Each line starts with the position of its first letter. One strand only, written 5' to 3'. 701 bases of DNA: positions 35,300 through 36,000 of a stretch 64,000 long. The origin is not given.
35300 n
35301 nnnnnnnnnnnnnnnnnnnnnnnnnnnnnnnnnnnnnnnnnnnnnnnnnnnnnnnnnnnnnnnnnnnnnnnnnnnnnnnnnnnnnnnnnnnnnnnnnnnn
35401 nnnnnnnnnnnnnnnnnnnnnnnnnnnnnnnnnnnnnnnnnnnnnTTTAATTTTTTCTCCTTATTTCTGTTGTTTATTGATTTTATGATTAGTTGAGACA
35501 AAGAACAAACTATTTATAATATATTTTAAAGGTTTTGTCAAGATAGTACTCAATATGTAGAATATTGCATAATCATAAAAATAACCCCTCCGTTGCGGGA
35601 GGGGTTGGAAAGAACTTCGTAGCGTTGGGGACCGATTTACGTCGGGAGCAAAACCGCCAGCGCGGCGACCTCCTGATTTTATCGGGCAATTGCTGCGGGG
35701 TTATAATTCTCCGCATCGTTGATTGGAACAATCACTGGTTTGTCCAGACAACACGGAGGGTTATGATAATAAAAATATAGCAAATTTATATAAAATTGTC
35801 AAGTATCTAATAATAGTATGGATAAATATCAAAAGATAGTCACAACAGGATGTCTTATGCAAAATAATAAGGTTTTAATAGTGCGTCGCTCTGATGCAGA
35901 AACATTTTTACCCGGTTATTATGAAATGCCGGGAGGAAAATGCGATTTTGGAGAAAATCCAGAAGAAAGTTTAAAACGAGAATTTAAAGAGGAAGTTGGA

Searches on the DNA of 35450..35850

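Call 53: search_rna_families(source=window, start=35450, end=35850, threshold=evalue, max_evalue=1)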
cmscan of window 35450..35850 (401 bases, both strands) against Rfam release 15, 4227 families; matches with E-value up to 1: 4.
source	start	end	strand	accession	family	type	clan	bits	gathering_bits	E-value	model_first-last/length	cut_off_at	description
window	35576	35633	-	RF02278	Betaproteobacteria_toxic_sRNA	Gene; sRNA;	-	21.8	50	0.036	1-64/64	no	Betaproteobacteria toxic small RNA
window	35577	35617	+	RF02628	Hrs1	Gene; sRNA;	-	19.9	56.4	0.16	1-74/74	no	Hfq-regulated sRNA 1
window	35574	35662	-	RF01772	rnk_pseudo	Cis-reg; leader;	-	18.9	55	0.77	1-108/108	no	Pseudomonas rnk leader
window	35575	35668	-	RF02837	anti-hemB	Gene; sRNA;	-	16.2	49.5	0.26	1-81/81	no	Burkholderia RNA 7 (anti-hemB)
